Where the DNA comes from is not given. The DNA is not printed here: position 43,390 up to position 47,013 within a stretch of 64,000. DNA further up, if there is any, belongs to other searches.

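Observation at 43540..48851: AddA-like helicase-nuclease and a Cas4/AddB-like Fe-S nuclease separated by two unknown small genes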

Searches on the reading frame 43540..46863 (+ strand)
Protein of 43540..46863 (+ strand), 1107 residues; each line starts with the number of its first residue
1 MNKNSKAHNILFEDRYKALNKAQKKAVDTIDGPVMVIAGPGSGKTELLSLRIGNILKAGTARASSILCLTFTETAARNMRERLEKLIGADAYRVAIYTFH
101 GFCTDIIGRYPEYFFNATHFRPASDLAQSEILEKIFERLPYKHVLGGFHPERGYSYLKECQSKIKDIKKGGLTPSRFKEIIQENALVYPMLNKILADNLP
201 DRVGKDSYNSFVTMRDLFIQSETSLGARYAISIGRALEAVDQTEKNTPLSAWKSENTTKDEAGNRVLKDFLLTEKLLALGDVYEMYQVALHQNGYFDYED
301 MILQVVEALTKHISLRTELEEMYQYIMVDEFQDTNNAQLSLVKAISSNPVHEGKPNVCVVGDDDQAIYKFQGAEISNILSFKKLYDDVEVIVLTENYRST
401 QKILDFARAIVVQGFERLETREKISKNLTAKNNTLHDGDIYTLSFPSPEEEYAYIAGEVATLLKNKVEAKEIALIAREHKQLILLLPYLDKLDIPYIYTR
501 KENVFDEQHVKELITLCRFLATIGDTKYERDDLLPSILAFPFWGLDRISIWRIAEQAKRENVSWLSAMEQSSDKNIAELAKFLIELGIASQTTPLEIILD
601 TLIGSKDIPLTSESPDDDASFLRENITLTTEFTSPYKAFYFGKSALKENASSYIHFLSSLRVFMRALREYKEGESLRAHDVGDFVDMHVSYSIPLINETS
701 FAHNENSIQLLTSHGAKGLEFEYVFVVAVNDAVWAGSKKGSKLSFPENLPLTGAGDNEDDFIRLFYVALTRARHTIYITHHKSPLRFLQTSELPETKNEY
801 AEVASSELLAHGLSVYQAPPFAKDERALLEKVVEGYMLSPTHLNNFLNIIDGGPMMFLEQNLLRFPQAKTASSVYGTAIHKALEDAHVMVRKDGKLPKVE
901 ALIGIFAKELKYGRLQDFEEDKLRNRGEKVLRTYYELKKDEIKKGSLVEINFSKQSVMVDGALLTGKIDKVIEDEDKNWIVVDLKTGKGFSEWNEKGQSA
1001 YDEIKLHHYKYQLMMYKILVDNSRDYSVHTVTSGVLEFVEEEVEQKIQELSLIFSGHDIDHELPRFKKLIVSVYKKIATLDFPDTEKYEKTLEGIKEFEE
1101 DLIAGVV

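Call 5: search_protein_families(library=pfam, proteins=[window:43540-46863:+], max_evalue=0.1)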
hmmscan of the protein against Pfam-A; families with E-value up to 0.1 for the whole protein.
window:43540-46863:+ (1107 aa): 10 families
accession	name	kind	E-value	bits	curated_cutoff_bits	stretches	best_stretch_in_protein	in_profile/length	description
PF00580.27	UvrD-helicase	-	4.2e-64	217.3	23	1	19-385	1-270/271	UvrD/REP helicase N-terminal domain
PF13361.12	UvrD_C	-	2.2e-34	119.9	25.6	1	391-782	1-349/350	UvrD-like helicase C-terminal domain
PF13245.12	AAA_19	-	6.1e-20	72.2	25.1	1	23-370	1-133/134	AAA domain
PF12705.13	PDDEXK_1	-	9.1e-15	55.7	22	1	839-1083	3-230/247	PD-(D/E)XK nuclease superfamily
PF13538.12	UvrD_C_2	-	6.8e-09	35.9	27.4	2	754-778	27-51/52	UvrD-like helicase C-terminal domain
PF13604.12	AAA_30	-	0.00015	22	27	1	19-84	2-67/191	AAA domain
PF13087.12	AAA_12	-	0.00022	21.3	27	0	381-475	6-98/195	AAA domain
PF00270.35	DEAD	-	0.00049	20.3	26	1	21-94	2-76/167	DEAD/DEAH box helicase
PF01443.25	Viral_helicase1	-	0.034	14.4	21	0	688-778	160-226/228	Viral superfamily 1 RNA helicase core domain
PF12684.13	DUF3799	-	0.047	13.9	26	0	961-1027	106-171/233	PDDEXK-like domain of unknown function (DUF3799)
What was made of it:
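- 43540..46863 (+): hel: SF1A UvrD/PcrA-type helicase fused to a C-terminal RecB-type PD-(D/E)XK nuclease that has no Fe-S cysteines (AddA/RecB-like architecture). Pfam (call 5).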

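Call 6: search_protein_families(library=ncbifam, proteins=[window:43540-46863:+], max_evalue=0.1)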
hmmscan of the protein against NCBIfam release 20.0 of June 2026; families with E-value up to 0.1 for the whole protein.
window:43540-46863:+ (1107 aa): 16 families
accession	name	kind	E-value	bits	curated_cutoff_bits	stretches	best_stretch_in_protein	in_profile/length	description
TIGR01073.1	pcrA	equivalog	1.3e-87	294.8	911.2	3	250-572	142-442/725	DNA helicase PcrA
NF008743.0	PRK11773.1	equivalog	1.5e-68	231.9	965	2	277-783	168-617/720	DNA helicase II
TIGR01074.1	rep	equivalog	3.4e-65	220.6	951.45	2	248-787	137-618/668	DNA helicase Rep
TIGR01075.1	uvrD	equivalog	5.4e-65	220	1144.45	3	256-577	142-446/715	DNA helicase II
NF008172.0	PRK10919.1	equivalog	8e-50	169.7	1168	3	249-525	139-398/673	DNA helicase Rep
NF008276.0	PRK11054.1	equivalog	4.4e-49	167.6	543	3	272-418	385-523/684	DNA helicase IV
TIGR00609.1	recB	equivalog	2.7e-33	115.2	696.05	4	255-405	302-449/1175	exodeoxyribonuclease V subunit beta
NF010485.0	PRK13909.1-2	equivalog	4.3e-30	104.6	650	3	276-522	281-526/909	RecB-like helicase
TIGR02784.1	addA_alphas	equivalog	7.6e-30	104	860.75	2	214-427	281-505/1138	double-strand break repair helicase AddA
TIGR02785.1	addA_Gpos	equivalog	9e-29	100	707.65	3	281-410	343-479/1234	helicase-exonuclease AddAB subunit AddA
NF010487.0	PRK13909.1-4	equivalog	1e-23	83.6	759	2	299-517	301-523/924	RecB-like helicase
NF008128.0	PRK10876.1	equivalog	3.8e-13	48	1697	1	267-405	323-455/1181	exodeoxyribonuclease V subunit beta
NF041464.1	HelD_BACSU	equivalog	7.5e-12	44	419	1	309-414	534-633/779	RNA polymerase recycling motor HelD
NF041254.1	motor_HelR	exception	5.4e-05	21.7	750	1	298-411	494-599/706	RNA polymerase recycling motor ATPase HelR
TIGR02786.1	addB_alphas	equivalog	0.00056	18.1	486.5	1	869-992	784-909/1024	double-strand break repair protein AddB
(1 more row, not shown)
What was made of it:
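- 43540..46863 (+): NCBIfam gives partial PcrA/UvrD/AddA matches, all far below cut-off (call 6).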

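Call 9: search_protein_families(library=padloc, proteins=[window:43540-46863:+], max_evalue=0.1)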
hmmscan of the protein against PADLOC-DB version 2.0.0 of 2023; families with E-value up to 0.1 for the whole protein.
window:43540-46863:+ (1107 aa): 54 families (the best 25 are shown)
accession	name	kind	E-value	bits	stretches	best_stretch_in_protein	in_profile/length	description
PDLC00114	GajB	-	2.9e-79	265.3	3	269-585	162-463/635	UrvD helicase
PDLC03802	RTasHel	-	9.7e-74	247.4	3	280-513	150-356/675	DRT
PDLC00117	GajB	-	2e-65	219.5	3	278-527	174-408/604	UrvD helicase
PDLC00132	GajB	-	1e-60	204.1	3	279-512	171-396/625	UrvD helicase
PDLC00103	GajB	-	3.3e-54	182.9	3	222-513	116-389/612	UrvD helicase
PDLC00127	GajB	-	1.8e-49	166.8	3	262-485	146-353/594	UrvD helicase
PDLC00107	GajB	-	2e-46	156.8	3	283-501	176-378/587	UrvD helicase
PDLC00119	GajB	-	4.6e-45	152.6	3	267-412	163-301/565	UrvD helicase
PDLC00134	GajB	-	4.7e-39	132.7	2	301-515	190-393/431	UrvD helicase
PDLC00130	GajB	-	1.2e-35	120.8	3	286-412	169-291/589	UrvD helicase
PDLC00121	GajB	-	9.3e-35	118.2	3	295-520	176-383/565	UrvD helicase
PDLC00123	GajB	-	1.8e-34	117.3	3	296-424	150-272/540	UrvD helicase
PDLC00104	GajB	-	4.3e-33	112.9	3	291-420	134-258/574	UrvD helicase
PDLC00129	GajB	-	4.6e-31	106.1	3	280-424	183-320/594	UrvD helicase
PDLC00144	GajB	-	1.2e-29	101.3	3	19-114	15-112/559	UrvD helicase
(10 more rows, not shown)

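Call 16: find_related_loci(query=window:43540-46863:+, collection=genome_contigs, flank=8000)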
Query window:43540-46863:+ (1107 aa) in genome_contigs; peptide patterns used: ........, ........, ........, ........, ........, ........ (x = any residue, [..] = any of these).
69 stretches matched a pattern; 15 encode a relative of the query (tblastn E <= 1e-3); 13 distinct loci.
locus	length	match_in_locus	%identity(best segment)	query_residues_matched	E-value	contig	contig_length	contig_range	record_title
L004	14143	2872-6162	75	12-1107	0e+0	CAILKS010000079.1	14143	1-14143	uncultured bacterium isolate Ja_bin-4026 genome assembly, contig: bin-4026:79/84, whole genome shotgun sequence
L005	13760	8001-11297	68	12-1107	0e+0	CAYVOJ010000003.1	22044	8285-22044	MAG TPA_asm: uncultured Candidatus Saccharibacteria bacterium isolate binchicken_co128_51 genome assembly, contig: NODE_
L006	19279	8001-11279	66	12-1107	0e+0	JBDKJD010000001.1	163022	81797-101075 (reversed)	MAG: Candidatus Parcubacteria bacterium isolate guil_2019_sw_WHONDRS-S19S_0049_A_bin.3 scaffold_0000005, whole genome sh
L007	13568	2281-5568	66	9-1107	0e+0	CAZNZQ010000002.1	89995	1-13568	MAG TPA_asm: uncultured Candidatus Saccharibacteria bacterium isolate SRP285395_co1_102 genome assembly, contig: NODE_24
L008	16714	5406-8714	63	1-1107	0e+0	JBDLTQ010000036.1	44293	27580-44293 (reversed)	MAG: Candidatus Parcubacteria bacterium isolate lewisrun_2019_sw_WHONDRS-S19S_0014_B_bin.23 scaffold_213697, whole genom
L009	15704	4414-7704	70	12-1107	0e+0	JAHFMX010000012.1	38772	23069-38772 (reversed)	MAG: bacterium isolate nzgw467 NODE_941_length_38773_cov_19.565352, whole genome shotgun sequence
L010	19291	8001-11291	77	12-1107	0e+0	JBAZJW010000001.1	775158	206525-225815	MAG: Candidatus Paceibacterota bacterium isolate SO_2017_LW4_129 scaffold_18_c1_LW137-91_2017, whole genome shotgun sequ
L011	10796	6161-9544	74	12-1107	0e+0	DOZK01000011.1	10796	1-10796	MAG TPA_asm: Candidatus Nomurabacteria bacterium isolate UBA11704 contig_1055, whole genome shotgun sequence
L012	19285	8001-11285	76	12-1105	0e+0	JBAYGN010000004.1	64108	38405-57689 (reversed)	MAG: Candidatus Paceibacterota bacterium isolate SO_2016_GW1_126 scaffold00948_OW334_2016, whole genome shotgun sequence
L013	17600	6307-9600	76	12-1107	0e+0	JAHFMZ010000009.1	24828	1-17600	MAG: bacterium isolate nzgw469 NODE_1817_length_24829_cov_3.780476, whole genome shotgun sequence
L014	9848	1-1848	62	488-1107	0e+0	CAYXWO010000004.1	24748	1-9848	MAG TPA_asm: uncultured Candidatus Saccharibacteria bacterium isolate SRP286056_co2_66 genome assembly, contig: NODE_293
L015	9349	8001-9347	76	12-459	0e+0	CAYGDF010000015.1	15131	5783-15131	MAG TPA_asm: uncultured Candidatus Saccharibacteria bacterium isolate ERP113451_co1_291 genome assembly, contig: NODE_45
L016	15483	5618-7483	27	19-787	5e-46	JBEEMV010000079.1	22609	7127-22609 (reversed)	MAG: Bacteroidota bacterium isolate comocreek_2019_sw_WHONDRS-S19S_0026_B_bin.5 scaffold_1480874, whole genome shotgun s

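Call 26: search_solved_structures(query=window:43540-46863:+, max_evalue=0.001)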
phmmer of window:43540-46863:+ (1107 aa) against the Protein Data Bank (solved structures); distinct sequences matched with E-value up to 0.001: 24.
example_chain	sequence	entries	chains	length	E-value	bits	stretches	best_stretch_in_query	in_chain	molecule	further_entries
1pjr_A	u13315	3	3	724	9e-55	189.5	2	278-557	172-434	PCRA | ATP-DEPENDENT HELICASE PCRA | HELICASE PCRA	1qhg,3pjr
2pjr_A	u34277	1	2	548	1.1e-50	176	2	278-557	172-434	PROTEIN (HELICASE PCRA)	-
4c2u_A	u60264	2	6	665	5.5e-48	167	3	277-578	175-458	DNA HELICASE II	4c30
4c2t_A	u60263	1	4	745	9.7e-48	166.2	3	277-578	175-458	DNA HELICASE II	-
9dci_A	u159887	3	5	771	3.5e-45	157.7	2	277-527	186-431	ATP-dependent DNA helicase UvrD1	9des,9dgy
1uaa_A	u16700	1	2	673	1.9e-41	145.4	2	249-535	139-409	PROTEIN (ATP-DEPENDENT DNA HELICASE REP.)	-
3lfu_A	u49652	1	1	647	1.3e-39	139.3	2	280-544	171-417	DNA helicase II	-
2is1_A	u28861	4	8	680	5e-39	137.4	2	280-542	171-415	DNA helicase II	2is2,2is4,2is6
1qhh_B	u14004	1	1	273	1.8e-30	109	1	279-525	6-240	PROTEIN (PCRA (SUBUNIT))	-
1qhh_A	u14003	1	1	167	1.2e-18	69.9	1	9-112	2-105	PROTEIN (PCRA (SUBUNIT))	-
6ppu_B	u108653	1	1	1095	3.8e-13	51.7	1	27-90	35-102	UvrD/REP helicase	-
6ppr_B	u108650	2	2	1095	6.9e-13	50.8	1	27-90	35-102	UvrD/REP helicase | DNA 3'-5' helicase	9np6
7sjr_B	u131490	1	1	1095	9.8e-13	50.3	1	27-90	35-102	DNA helicase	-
6ppj_B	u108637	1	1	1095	1.3e-12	49.9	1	27-90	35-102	UvrD/REP helicase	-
3u44_A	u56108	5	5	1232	6.7e-11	44.2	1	320-409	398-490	ATP-dependent helicase/nuclease subunit A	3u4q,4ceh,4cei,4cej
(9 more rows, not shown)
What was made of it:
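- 43540..46863 (+): Closest solved structures are PcrA 9e-55 and AddA 7e-11 (call 26).
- Closest known: AddAB helicase-nuclease. Different: The helicase core is closer to PcrA/UvrD (call 26).
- hel's helicase core is closer to PcrA/UvrD than to AddA/RecB (calls 6, 26).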

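Call 66: search_protein_families(library=phrogs, proteins=[L004:6167-6484:+], max_evalue=0.1)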
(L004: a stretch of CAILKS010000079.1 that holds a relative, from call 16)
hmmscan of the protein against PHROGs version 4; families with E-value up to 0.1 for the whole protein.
L004:6167-6484:+ (105 aa): 2 families
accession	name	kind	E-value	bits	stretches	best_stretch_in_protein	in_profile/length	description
phrog_36755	-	DNA, RNA and nucleotide metabolism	0.045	14.7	1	51-89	103-141/145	uracil-DNA glycosylase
phrog_8679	-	unknown function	0.071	13.7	1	38-99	18-82/182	-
